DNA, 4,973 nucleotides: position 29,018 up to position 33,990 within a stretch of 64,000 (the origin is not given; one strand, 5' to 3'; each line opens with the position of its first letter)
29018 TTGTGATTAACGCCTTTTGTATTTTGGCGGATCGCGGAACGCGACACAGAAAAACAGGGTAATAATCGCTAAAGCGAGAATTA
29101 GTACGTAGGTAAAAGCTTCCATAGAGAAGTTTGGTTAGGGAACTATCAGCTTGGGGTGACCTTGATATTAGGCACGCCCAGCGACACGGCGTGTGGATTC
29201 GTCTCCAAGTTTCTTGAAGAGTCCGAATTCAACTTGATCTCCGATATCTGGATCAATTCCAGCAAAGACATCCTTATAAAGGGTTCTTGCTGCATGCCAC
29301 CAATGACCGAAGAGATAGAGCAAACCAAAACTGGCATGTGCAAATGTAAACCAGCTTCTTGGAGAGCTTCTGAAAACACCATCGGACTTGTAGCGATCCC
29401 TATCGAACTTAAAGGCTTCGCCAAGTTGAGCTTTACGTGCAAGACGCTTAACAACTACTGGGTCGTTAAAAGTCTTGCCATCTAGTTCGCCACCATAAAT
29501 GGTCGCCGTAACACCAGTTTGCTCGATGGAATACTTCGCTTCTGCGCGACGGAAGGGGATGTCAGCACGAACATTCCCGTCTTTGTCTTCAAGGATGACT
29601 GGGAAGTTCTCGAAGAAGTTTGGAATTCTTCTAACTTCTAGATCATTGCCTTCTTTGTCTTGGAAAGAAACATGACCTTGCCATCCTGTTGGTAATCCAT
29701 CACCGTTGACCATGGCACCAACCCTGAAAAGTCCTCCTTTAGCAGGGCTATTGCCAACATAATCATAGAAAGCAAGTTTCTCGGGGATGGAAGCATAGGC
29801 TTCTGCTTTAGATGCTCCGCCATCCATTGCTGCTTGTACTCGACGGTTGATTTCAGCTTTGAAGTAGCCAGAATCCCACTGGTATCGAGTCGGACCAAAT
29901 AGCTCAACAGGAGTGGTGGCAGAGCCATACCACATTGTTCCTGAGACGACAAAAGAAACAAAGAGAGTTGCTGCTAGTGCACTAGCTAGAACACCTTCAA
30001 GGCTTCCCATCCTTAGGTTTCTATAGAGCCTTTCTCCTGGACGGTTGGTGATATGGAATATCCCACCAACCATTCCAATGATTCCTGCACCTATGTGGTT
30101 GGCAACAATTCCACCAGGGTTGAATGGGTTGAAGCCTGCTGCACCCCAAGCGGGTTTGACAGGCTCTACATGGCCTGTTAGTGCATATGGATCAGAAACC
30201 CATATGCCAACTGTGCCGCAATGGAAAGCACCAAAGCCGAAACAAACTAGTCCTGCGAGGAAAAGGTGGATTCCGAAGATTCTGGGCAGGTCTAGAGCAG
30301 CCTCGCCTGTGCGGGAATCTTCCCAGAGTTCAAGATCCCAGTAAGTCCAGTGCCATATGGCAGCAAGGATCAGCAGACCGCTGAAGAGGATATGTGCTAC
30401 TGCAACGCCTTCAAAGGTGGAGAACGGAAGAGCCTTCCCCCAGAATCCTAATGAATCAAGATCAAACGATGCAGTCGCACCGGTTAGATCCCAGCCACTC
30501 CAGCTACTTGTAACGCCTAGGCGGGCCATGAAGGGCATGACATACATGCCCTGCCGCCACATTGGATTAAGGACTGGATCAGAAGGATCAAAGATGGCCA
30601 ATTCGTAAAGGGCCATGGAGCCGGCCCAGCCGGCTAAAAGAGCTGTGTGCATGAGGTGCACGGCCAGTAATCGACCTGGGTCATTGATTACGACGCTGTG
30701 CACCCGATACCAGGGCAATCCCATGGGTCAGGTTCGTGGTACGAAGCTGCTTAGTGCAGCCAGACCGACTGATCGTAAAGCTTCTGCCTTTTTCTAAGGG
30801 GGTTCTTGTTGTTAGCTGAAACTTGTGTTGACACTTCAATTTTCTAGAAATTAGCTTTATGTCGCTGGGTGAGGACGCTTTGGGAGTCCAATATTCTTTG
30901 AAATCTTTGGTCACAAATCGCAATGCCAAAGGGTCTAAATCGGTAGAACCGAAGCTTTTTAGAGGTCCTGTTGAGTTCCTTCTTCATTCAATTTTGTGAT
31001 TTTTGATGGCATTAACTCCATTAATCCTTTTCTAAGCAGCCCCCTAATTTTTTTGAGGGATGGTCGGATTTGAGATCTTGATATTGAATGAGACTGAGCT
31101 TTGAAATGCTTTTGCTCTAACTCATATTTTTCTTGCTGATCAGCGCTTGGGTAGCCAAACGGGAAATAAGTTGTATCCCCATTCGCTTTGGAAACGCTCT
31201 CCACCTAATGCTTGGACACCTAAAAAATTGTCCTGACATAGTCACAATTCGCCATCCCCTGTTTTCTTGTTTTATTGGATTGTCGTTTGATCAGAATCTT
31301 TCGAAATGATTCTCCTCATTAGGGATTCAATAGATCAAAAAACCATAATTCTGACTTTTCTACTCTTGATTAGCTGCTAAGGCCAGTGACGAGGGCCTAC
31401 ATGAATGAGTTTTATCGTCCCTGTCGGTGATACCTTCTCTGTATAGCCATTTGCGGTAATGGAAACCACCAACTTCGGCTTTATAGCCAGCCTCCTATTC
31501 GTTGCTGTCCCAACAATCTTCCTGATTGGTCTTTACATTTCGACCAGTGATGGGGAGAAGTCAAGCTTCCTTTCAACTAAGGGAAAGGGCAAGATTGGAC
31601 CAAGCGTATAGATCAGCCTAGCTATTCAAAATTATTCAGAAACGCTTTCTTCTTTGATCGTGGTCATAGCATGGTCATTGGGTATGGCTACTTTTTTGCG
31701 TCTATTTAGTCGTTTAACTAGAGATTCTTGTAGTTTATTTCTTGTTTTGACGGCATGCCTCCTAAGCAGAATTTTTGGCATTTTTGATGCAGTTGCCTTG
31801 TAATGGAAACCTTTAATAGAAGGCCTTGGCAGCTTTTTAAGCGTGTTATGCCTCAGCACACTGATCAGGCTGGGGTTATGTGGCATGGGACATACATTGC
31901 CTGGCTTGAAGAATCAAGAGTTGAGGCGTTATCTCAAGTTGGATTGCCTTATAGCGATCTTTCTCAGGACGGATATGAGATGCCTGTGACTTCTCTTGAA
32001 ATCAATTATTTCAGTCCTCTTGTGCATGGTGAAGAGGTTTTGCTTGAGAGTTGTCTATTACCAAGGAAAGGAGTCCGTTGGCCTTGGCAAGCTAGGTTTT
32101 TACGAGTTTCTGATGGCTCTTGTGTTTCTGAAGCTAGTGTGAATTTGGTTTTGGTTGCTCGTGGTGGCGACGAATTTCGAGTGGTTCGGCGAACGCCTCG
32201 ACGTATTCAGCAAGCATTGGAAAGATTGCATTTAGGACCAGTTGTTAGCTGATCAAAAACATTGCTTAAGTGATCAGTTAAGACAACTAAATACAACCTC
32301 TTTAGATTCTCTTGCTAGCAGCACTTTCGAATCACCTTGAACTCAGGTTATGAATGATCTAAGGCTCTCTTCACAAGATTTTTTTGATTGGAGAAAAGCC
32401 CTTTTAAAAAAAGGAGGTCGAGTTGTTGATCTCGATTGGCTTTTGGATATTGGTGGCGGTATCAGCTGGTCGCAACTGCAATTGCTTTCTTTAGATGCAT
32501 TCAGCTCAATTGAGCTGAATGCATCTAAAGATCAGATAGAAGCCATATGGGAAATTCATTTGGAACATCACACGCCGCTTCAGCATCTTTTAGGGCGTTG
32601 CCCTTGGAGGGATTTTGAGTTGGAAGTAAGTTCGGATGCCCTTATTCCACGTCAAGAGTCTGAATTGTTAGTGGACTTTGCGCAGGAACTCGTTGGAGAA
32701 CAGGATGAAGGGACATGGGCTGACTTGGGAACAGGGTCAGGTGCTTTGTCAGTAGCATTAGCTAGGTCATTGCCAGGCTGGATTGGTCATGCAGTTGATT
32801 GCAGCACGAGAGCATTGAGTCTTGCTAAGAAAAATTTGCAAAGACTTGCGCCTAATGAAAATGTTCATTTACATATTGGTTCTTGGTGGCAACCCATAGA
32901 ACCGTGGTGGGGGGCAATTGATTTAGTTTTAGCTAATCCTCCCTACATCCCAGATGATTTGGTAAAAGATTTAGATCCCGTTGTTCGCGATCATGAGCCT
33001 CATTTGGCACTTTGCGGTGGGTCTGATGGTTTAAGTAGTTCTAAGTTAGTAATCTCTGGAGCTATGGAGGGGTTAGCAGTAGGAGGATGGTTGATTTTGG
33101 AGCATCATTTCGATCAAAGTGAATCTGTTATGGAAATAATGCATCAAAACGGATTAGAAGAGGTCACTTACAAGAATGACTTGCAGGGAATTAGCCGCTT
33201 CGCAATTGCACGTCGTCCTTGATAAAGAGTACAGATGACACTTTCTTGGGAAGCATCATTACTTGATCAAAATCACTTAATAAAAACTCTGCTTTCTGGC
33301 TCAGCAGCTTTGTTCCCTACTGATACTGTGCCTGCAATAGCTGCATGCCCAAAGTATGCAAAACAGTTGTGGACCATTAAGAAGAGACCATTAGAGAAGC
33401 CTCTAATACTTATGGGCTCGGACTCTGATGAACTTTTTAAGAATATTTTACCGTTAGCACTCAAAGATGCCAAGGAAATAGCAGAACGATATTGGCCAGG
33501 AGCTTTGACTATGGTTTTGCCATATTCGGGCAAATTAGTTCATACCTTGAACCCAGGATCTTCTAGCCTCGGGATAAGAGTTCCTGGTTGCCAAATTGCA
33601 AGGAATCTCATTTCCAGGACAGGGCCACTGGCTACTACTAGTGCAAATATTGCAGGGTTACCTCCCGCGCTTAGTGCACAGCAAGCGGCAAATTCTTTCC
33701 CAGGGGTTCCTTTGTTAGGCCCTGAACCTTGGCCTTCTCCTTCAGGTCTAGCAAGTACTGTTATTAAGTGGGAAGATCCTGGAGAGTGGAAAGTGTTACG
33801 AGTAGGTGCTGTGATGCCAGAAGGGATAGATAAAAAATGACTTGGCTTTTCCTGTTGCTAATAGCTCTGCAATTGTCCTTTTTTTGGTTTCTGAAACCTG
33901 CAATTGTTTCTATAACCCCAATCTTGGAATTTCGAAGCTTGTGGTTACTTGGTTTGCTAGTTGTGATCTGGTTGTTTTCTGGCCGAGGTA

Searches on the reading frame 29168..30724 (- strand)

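Call 14: search_protein_families(library=pfam, proteins=[window:29168-30724:-], max_evalue=0.0001)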
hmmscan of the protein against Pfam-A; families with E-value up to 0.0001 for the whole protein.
window:29168-30724:- (518 aa): 1 family
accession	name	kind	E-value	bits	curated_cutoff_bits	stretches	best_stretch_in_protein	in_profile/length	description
PF00421.24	PSII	-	1.6e-251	835.8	25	1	1-508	1-500/500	Photosystem II protein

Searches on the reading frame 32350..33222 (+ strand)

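Call 14: search_protein_families(library=pfam, proteins=[window:32350-33222:+], max_evalue=0.0001)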
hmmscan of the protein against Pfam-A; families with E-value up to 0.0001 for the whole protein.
window:32350-33222:+ (290 aa): 4 families
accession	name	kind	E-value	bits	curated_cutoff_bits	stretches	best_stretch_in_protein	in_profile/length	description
PF05175.20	MTS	-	1e-10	41.9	23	1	114-199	30-108/170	Methyltransferase small domain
PF13847.12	Methyltransf_31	-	4.1e-07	30.2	27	1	122-211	6-93/145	Methyltransferase domain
PF13649.12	Methyltransf_25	-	1.2e-05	26.4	27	1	125-195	3-70/97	Methyltransferase domain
PF06325.19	PrmA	-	8.2e-05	22.7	22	0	120-196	163-233/296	Ribosomal protein L11 methyltransferase (PrmA)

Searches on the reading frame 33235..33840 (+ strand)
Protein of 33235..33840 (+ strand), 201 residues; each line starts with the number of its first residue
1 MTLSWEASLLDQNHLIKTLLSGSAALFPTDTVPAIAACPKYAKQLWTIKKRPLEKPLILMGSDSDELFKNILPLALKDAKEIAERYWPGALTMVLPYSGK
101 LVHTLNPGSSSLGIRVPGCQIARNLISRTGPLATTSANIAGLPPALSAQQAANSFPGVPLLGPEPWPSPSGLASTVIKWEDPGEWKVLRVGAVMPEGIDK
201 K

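Call 14: search_protein_families(library=pfam, proteins=[window:33235-33840:+], max_evalue=0.0001)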
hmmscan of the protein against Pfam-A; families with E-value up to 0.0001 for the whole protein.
window:33235-33840:+ (201 aa): 1 family
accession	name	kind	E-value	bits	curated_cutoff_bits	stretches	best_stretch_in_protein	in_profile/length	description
PF01300.24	Sua5_yciO_yrdC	-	8.8e-33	113.7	25.1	1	19-191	3-178/178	Telomere recombination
